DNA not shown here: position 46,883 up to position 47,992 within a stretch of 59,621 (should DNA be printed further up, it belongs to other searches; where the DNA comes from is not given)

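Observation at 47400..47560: Origin-like iteron array embedded in the replication initiator gene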

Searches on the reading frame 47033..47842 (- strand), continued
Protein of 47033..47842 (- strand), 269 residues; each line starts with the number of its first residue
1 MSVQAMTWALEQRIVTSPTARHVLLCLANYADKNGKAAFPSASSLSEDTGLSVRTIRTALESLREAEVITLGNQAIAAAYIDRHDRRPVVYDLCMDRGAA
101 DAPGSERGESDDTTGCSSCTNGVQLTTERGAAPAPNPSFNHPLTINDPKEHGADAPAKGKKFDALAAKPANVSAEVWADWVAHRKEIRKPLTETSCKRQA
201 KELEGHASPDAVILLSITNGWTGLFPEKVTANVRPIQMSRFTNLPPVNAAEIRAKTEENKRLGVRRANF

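Call 22: find_homologous_proteins(query=window:47033-47842:-, max_evalue=1e-10)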
Query window:47033-47842:- (269 aa): 958 proteins with E <= 1e-10 among 5509 candidates; the best 120 are listed.
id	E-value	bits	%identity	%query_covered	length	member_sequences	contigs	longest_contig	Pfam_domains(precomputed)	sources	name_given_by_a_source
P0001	1.1e-174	597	100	100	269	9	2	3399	PF13730.13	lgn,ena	-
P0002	6.7e-159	545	91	100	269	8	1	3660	PF13730.13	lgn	-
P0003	9.1e-112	391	71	91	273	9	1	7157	PF13730.13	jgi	jgi:hypothetical protein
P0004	4.4e-110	385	70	91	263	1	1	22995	PF13730.13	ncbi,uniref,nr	ncbi:helix-turn-helix domain-containing protein [Pseudomonas sp. CCC4.4]|uniref:helix-turn-helix dom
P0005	5.0e-110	385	73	89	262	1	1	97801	PF13730.13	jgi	jgi:DNA-binding transcriptional ArsR family regulator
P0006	6.3e-109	381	70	91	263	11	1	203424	PF13730.13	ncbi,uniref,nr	ncbi:helix-turn-helix domain-containing protein [Pseudomonas sp. PAMC 26793]|uniref:helix-turn-helix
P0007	3.3e-107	376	69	93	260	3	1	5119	PF13730.13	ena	-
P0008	1.4e-106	374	70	91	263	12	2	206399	PF13730.13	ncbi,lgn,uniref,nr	ncbi:helix-turn-helix domain-containing protein [Pseudomonas syringae group genomosp. 3]|uniref:Tran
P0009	5.7e-106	372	68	91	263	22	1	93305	PF13730.13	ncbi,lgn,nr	ncbi:helix-turn-helix domain-containing protein [Pseudomonas koreensis]|nr:helix-turn-helix domain-c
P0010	1.1e-105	371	68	91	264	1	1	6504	PF13730.13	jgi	jgi:hypothetical protein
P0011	1.7e-104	367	71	88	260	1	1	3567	PF13730.13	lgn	-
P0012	1.4e-103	364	69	91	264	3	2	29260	PF13730.13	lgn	-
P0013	7.8e-103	361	70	88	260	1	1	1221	PF13730.13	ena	-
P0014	4.0e-102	359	69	88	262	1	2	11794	PF13730.13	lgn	-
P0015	5.6e-102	359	66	91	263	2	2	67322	PF13730.13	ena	-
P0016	6.5e-102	358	64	94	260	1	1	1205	PF13730.13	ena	-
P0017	4.2e-101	356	70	86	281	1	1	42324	PF13730.13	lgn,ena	-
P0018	9.4e-100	351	67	89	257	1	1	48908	PF13730.13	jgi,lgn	jgi:hypothetical protein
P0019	1.3e-99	351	72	86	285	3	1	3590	PF13730.13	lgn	-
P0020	2.8e-99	350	68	88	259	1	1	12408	PF13730.13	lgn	-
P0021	4.3e-99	349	68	89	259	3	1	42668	PF13730.13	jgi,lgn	-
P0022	9.2e-99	348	66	92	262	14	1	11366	PF13730.13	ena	-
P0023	4.0e-98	346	70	85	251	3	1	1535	PF13730.13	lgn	-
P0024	1.2e-97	344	69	83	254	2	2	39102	PF13730.13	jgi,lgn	jgi:hypothetical protein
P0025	1.2e-97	344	70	85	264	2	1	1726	PF13730.13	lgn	-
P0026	1.3e-97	344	69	85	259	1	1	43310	PF13730.13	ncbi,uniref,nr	ncbi:helix-turn-helix domain-containing protein [Pseudomonas sp. SG-MS2]|uniref:helix-turn-helix dom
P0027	1.8e-97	344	69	85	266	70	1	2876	PF13730.13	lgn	-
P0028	2.2e-97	344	68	85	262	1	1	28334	PF13730.13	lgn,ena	-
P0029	3.0e-97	343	68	85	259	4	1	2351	PF13730.13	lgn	-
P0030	6.6e-97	342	69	85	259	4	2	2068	PF13730.13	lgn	-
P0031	8.0e-97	342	69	85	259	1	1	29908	PF13730.13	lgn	-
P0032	8.2e-97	342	67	85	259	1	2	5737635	PF13730.13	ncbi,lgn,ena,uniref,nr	ncbi:helix-turn-helix domain-containing protein [Pseudomonas sp. M2]|uniref:helix-turn-helix domain-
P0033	9.2e-97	342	69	85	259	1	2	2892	PF13730.13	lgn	-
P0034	9.7e-97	341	65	91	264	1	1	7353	PF13730.13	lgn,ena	-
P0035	1.0e-96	341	68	85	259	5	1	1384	PF13730.13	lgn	-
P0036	1.1e-96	341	69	86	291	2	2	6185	PF13730.13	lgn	-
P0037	1.7e-96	341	65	88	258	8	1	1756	PF13730.13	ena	-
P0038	1.9e-96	341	67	85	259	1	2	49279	PF13730.13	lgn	-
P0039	2.5e-96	340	68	85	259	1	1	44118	PF13730.13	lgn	-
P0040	1.1e-95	338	68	85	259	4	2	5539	PF13730.13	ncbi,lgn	-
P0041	1.2e-95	338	66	85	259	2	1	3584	PF13730.13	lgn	-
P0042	2.1e-95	337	69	87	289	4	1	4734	PF13730.13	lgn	-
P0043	4.0e-95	336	68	85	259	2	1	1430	PF13730.13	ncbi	ncbi:hypothetical protein D3C81_1191190 [compost metagenome]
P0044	4.5e-95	336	68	85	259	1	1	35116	PF13730.13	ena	-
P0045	5.3e-95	336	67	85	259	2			PF13730.13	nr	nr:helix-turn-helix domain-containing protein [Pseudomonas sp. DE0157]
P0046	7.3e-95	335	66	86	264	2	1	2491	PF13730.13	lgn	-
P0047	1.2e-94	335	65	86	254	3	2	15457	PF13730.13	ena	-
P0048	1.2e-94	335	65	85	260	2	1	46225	PF13730.13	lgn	-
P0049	2.4e-94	334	67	86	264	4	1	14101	PF13730.13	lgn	-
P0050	3.4e-94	333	67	85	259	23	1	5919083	PF13730.13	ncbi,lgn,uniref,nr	ncbi:helix-turn-helix domain-containing protein [Pseudomonas sp. SWI44]|uniref:helix-turn-helix doma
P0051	1.1e-93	331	68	84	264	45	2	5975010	PF13730.13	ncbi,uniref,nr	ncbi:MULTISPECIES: helix-turn-helix domain-containing protein [Pseudomonas]|uniref:helix-turn-helix 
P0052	3.6e-93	330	66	85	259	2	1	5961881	PF13730.13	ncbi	ncbi:helix-turn-helix domain-containing protein [Pseudomonas sichuanensis]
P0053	4.1e-93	330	66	83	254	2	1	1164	PF13730.13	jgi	-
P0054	6.9e-93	329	67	85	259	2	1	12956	PF13730.13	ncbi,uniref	ncbi:helix-turn-helix domain-containing protein [Pseudomonas guariconensis]|uniref:helix-turn-helix 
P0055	1.3e-92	328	65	85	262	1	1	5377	PF13730.13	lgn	-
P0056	1.9e-92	327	67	83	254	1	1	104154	PF13730.13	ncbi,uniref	ncbi:helix-turn-helix domain-containing protein [Pseudomonas sp. DE0157]|uniref:helix-turn-helix dom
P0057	3.6e-92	326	68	84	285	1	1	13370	PF13730.13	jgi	jgi:DNA-binding transcriptional ArsR family regulator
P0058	2.2e-91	324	62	90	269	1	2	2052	PF13730.13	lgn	-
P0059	3.7e-91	323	62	90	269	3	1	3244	PF13730.13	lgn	-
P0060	4.3e-88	313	68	83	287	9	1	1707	PF13730.13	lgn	-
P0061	1.6e-87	311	65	86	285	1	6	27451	PF13730.13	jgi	jgi:hypothetical protein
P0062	5.7e-87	309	66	83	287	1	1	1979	PF13730.13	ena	-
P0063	8.0e-87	309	67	83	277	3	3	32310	PF13730.13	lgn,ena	-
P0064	1.5e-86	308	63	84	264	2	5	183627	PF13730.13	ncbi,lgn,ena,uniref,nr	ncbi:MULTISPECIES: helix-turn-helix domain-containing protein [Pseudomonas]|uniref:Transcriptional r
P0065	1.9e-86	308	66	86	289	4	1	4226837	PF13730.13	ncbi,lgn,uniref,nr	ncbi:helix-turn-helix domain-containing protein [uncultured Pseudomonas sp.]|uniref:helix-turn-helix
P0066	8.5e-86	306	67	86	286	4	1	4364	PF13730.13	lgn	-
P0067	1.8e-84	301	63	86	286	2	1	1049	PF13730.13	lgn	-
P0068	6.0e-84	300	58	93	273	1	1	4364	PF13730.13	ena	-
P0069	8.0e-84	299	64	84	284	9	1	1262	PF13730.13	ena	-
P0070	9.1e-84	299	63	85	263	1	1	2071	PF13730.13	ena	-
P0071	2.3e-82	294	59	91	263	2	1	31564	PF13730.13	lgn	-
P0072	6.7e-81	290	57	91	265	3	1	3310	PF13730.13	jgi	jgi:hypothetical protein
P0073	1.2e-80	289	57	91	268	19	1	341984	PF13730.13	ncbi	ncbi:hypothetical protein ACVWYU_001782 [Pseudomonas sp. TE12234]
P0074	1.2e-80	289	56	92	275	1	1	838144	PF13730.13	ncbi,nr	ncbi:helix-turn-helix domain-containing protein [Pseudomonas alliivorans]|nr:helix-turn-helix domain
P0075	1.5e-79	285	57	92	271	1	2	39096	PF13730.13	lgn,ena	-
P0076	2.3e-78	281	57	89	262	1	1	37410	PF13730.13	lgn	-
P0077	1.5e-77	279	59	86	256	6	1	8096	PF13412.13,PF13730.13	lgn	-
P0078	2.7e-77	278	57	91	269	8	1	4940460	PF13730.13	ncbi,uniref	ncbi:helix-turn-helix domain-containing protein [Pseudomonas fulva]|uniref:helix-turn-helix domain-c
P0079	5.6e-77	277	57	91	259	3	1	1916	PF13412.13,PF13730.13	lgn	-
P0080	5.9e-77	277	57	91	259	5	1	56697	PF13412.13,PF13730.13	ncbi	-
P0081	7.2e-77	276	59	85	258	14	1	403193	PF13412.13,PF13730.13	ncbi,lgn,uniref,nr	ncbi:helix-turn-helix protein [Pseudomonas sp. 2848]|uniref:helix-turn-helix domain-containing prote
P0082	7.4e-77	276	56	91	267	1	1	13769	PF13730.13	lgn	-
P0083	8.3e-77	276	57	91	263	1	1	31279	PF13412.13,PF13730.13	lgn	-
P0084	9.9e-77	276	57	91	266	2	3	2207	PF13730.13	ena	-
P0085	1.7e-76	275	57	91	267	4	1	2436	PF13730.13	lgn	-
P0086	2.0e-76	275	58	91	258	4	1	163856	PF13412.13,PF13730.13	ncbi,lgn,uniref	ncbi:helix-turn-helix domain-containing protein [Pseudomonas guariconensis]|uniref:helix-turn-helix 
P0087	4.1e-76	274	56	91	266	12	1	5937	PF13730.13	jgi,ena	jgi:DNA-binding transcriptional ArsR family regulator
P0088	4.7e-76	274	56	91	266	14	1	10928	PF13730.13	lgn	-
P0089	1.5e-75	272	56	89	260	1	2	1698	PF13730.13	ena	-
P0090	1.9e-75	272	55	91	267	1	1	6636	PF13730.13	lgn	-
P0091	2.0e-75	272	54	93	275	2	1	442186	PF13730.13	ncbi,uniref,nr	ncbi:helix-turn-helix domain-containing protein [Pseudomonas petrae]|uniref:Helix-turn-helix domain-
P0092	2.4e-75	271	56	91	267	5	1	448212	PF13730.13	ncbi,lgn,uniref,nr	ncbi:helix-turn-helix domain-containing protein [Pseudomonas jessenii]|uniref:Helix-turn-helix prote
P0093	2.5e-75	271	55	91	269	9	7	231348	PF13730.13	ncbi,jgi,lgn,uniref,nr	ncbi:helix-turn-helix domain-containing protein [Pseudomonas asiatica]|uniref:helix-turn-helix domai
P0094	2.8e-75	271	55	92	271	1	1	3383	PF13730.13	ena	-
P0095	7.6e-75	270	56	91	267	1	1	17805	PF13730.13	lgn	-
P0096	7.9e-75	270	56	91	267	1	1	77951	PF13730.13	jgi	jgi:DNA-binding transcriptional ArsR family regulator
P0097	9.1e-75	269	56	91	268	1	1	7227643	PF13730.13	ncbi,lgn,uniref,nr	ncbi:Primosomal protein I [Pseudomonas chlororaphis subsp. piscium]|uniref:helix-turn-helix domain-c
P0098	2.3e-74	268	55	91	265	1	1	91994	PF13730.13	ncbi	-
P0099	5.8e-74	267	54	92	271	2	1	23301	PF13730.13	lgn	-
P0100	6.9e-74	267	58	85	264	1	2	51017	PF13730.13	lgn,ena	-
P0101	7.7e-74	266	54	91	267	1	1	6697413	PF13730.13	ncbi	ncbi:helix-turn-helix domain-containing protein [Pseudomonas sp. RT4P38]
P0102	8.5e-74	266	55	91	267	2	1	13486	PF13730.13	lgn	-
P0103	1.0e-73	266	54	91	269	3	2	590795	PF13730.13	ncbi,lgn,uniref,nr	ncbi:helix-turn-helix domain-containing protein [Pseudomonas sp. WS 5414]|uniref:helix-turn-helix do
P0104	1.3e-73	266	56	85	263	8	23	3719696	PF13730.13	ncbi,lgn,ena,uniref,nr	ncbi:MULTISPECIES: helix-turn-helix domain-containing protein [Pseudomonas]|uniref:Helix-turn-helix 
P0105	1.3e-73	266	56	85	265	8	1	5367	PF13730.13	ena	-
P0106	1.8e-73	265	55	91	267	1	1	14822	PF13730.13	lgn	-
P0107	7.4e-73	263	54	91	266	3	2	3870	PF13730.13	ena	-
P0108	7.5e-73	263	57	87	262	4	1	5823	PF13730.13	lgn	-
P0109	8.2e-73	263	74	64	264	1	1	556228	PF13730.13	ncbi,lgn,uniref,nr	ncbi:Helix-turn-helix domain-containing protein [Pseudomonas guineae]|uniref:Helix-turn-helix domain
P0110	1.6e-72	262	55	91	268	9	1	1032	PF13730.13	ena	-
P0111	1.6e-72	262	53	97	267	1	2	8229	PF13730.13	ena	-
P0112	1.9e-72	262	54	91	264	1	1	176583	PF13730.13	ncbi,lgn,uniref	ncbi:helix-turn-helix domain-containing protein [Pseudomonas sp. RA_35y_Pfl2_P32]|uniref:helix-turn-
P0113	2.0e-72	262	55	91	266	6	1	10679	PF13730.13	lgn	-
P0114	6.4e-72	260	54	86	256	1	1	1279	PF13730.13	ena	-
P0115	7.2e-72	260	55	91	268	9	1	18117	PF13730.13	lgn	-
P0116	9.8e-72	260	54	91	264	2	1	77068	PF13730.13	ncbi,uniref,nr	ncbi:helix-turn-helix domain-containing protein [Pseudomonas nabeulensis]|uniref:Helix-turn-helix do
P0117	1.2e-71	259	54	91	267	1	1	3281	PF13730.13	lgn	-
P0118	1.2e-71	259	54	91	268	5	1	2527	PF13730.13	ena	-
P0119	1.5e-71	259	55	91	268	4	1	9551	PF13730.13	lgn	-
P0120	1.7e-71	259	53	91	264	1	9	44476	PF13730.13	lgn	-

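Call 26: search_solved_structures(query=A1, max_evalue=10, show_alignments=2)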
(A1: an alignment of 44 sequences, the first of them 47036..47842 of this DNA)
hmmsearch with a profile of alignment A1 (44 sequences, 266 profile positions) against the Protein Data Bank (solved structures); distinct sequences matched with E-value up to 10: 8.
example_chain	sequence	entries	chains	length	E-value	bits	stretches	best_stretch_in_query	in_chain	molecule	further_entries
6w1w_A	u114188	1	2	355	0.11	15.6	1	162-234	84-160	motility-associated killing factor MakB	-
6t8d_X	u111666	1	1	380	0.13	15.4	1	162-234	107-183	MakB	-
4xhm_A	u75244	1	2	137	0.14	15.3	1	142-205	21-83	Thioredoxin (Trx-3)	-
3fd2_A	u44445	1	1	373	0.7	13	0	75-109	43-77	Site-specific DNA endonuclease I-MsoI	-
2cyy_A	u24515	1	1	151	0.96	12.5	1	44-71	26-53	Putative HTH-type transcriptional regulator PH1519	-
1ri7_A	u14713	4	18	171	1.2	12.2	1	44-71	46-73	Putative transcriptional regulator | Putative HTH-type transcriptional regulator PH1519 | Uncharacterized HTH-type transcriptional regulator PH1519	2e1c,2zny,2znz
4wri_A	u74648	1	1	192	1.3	12.1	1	160-243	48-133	Okadaic acid binding protein 2-alpha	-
9d2f_Y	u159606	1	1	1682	1.5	11.9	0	156-227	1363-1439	Cilia- and flagella-associated protein 43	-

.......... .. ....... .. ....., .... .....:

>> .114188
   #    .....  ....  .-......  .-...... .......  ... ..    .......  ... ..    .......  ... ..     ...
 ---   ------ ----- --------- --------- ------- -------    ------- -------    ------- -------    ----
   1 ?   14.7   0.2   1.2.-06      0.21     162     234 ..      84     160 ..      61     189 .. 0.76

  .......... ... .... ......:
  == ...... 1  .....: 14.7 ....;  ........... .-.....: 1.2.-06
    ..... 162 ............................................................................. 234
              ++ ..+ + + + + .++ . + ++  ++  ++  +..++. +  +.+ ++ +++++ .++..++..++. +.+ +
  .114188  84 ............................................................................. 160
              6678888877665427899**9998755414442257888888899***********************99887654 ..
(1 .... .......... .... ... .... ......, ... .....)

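Call 35: predict_structure(alignment_id=A1)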
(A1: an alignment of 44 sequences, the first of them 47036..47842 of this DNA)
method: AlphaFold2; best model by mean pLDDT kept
length: 269 residues; sequences in the alignment: 44
mean_pLDDT: 71.5   pTM: 0.37
mean pLDDT of the five models: 71.5, 69.4, 67.6, 66.0, 64.0
residues with pLDDT >= 90: 49; 70-90: 108; 50-70: 51; < 50: 61
segments of 3 or more residues with pLDDT < 50: 99-126, 129-131, 138-144, 149-156, 232-240
pLDDT, mean of each block of 10 residues (from residue 1): 81 90 91 77 86 92 90 64 60 68 45 43 45 49 46 49 85 92 90 89 87 90 80 48 59 71 61
secondary structure, 60 per line:
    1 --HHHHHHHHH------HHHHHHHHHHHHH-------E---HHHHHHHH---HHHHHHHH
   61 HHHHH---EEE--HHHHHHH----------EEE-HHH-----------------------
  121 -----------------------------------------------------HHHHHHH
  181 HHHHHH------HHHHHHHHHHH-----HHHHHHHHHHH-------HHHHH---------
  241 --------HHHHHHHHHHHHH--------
elements in order: H3-11 H18-30 H42-49 H53-65 E69-71 H74-80 E91-93 H174-186 H193-203 H209-219 H227-231 H249-261
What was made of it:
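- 47033..47842 (-): Initiator gene, 269 aa. It has an N-terminal winged-helix domain (aa 1-95), a probably disordered linker (aa ~96-156) and a helical C-domain (aa 160-231). AF2 model: pLDDT 80-92, then <50, then 85-92 (call 35).
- On Iteron plasmid replicons (Rep_3 / RepA-type): The model has one winged-helix domain plus a helical C-domain (call 35).
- The stretch has pLDDT <50 (call 35).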

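Call 39: fold_search(model_id=the predicted structure, library=pdb)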
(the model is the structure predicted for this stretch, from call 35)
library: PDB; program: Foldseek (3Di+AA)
matches with E <= 10: 1217; with E <= 0.001: 0
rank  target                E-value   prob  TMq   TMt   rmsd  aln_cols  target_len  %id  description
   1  6fi9_A                1.7e-02  1.00  0.22  0.39   3.2        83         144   22  Crystal Structure of a zinc-responsive MarR family member, Lactococcus lactis ZitR (released 2019-02-20)
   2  4i7h_A                3.5e-02  0.99  0.22  0.36   5.7       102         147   15  Structural basis for peroxide sensing and gene regulation by PerR from Streptococcus pyogenes (released 2013-05-08)
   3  4lmy_B                3.7e-02  0.99  0.21  0.34   5.7       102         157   15  Structure of GAS PerR-Zn-Zn (released 2014-04-02)
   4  5yhx_A                4.2e-02  1.00  0.22  0.39   3.3        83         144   22  Structure of Lactococcus lactis ZitR, wild type (released 2017-12-06)
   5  6j05_A                5.5e-02  1.00  0.22  0.54   7.4        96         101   17  Structures of two ArsR As(III)-responsive repressors: implications for the mechanism of derepression (released 2019-07-03)
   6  3cuo_A                5.5e-02  0.99  0.21  0.50   4.9        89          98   21  Crystal structure of the predicted DNA-binding transcriptional regulator from E. coli (released 2008-06-17)
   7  3m8e_B                5.9e-02  0.97  0.20  0.50   7.4        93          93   20  Protein structure of Type III plasmid segregation TubR (released 2010-07-07)
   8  5yhx_N                6.2e-02  1.00  0.22  0.39   3.0        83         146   23  Structure of Lactococcus lactis ZitR, wild type (released 2017-12-06)
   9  2b0l_A                6.2e-02  1.00  0.23  0.56   4.8        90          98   16  C-terminal DNA binding domain of transcriptional pleiotropic repressor CodY. (released 2006-02-21)
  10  7p6f_BBB              6.2e-02  0.99  0.21  0.50   7.5        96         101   21  1.93 A resolution X-ray crystal structure of the transcriptional regulator SrnR from Streptomyces griseus (released 2022-05-25)
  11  7d58_O                6.2e-02  0.99  0.23  0.14   4.4        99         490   16  cryo-EM structure of human RNA polymerase III in elongating state (released 2021-02-17)
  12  4lll_M                6.6e-02  0.98  0.21  0.41   6.3        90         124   19  Crystal structure of S. aureus MepR-DNA complex (released 2014-05-14)
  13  7p6f_DDD              7.0e-02  0.99  0.20  0.51   5.9        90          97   22  1.93 A resolution X-ray crystal structure of the transcriptional regulator SrnR from Streptomyces griseus (released 2022-05-25)
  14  3r0a_A                7.4e-02  1.00  0.23  0.48   3.8        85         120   15  Possible transcriptional regulator from Methanosarcina mazei Go1 (gi 21227196) (released 2011-03-23)
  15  4lmy_A                7.4e-02  0.98  0.22  0.37   5.3       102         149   17  Structure of GAS PerR-Zn-Zn (released 2014-04-02)
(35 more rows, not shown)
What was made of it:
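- Foldseek hits to the N-domain include centromere-binding winged-helix proteins such as TubR and pNOB8 AspA (call 39).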

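Call 46: get_annotated_region(hit=H26, flank=3000)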
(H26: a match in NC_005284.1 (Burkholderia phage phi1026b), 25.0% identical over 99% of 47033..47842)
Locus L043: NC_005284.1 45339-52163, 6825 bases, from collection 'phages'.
description: Bacteriophage phi1026b, complete genome.
organism: Burkholderia phage phi1026b (NCBI taxid 2881399)
taxonomy: Viruses; Duplodnaviria; Heunggongvirae; Uroviricota; Caudoviricetes; Stanholtvirus; Stanholtvirus sv1026b
host: Burkholderia pseudomallei 1026b; source: -; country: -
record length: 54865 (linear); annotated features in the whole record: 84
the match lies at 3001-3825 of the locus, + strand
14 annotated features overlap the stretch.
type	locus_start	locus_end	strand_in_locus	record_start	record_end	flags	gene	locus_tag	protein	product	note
CDS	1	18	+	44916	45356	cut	-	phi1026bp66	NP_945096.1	CII-like transcriptional activator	hypothetical protein; similar to NP_536412, NP_718557 and NP_759092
CDS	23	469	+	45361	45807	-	-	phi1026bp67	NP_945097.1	Mom-like DNA modification protein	similar to NP_299051, NP_630919 and GenBank Accession number AAN62176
CDS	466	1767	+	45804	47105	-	-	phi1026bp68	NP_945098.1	DNA methyltransferase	putative DNA methyltransferase; similar to NP_108185, NP_048873 and NP_813725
CDS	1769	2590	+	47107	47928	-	-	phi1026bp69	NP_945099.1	ParB-like partition protein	putative DNA partitioning protein; similar to NP_536415 and NP_888219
CDS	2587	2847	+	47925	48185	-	-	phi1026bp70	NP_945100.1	replication initiation protein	putative DNA replication protein; similar to NP_536416, NP_700415 and NP_599071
CDS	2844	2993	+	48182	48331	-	-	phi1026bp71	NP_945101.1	gp70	hypothetical protein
CDS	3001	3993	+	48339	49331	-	-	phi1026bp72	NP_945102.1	replication initiation O-like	hypothetical protein; similar to NP_536417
CDS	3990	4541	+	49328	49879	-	-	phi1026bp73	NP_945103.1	Holliday junction resolvase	hypothetical protein; similar to NP_536418 and NP_471731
CDS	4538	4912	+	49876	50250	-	-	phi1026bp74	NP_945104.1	gp73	hypothetical protein; similar to NP_536419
CDS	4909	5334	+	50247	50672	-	-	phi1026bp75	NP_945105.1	HNH endonuclease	similar to NP_536420, NP_890048 and NP_888750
CDS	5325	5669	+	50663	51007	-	-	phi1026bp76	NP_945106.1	gp75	hypothetical protein; similar to NP_536421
CDS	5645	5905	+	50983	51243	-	-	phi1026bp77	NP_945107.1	gp76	hypothetical protein; similar to NP_536422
CDS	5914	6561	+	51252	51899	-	-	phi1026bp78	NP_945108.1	gp77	hypothetical protein; similar to NP_536423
CDS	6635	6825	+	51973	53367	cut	-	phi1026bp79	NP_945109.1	ATP-binding protein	hypothetical protein; similar to NP_536424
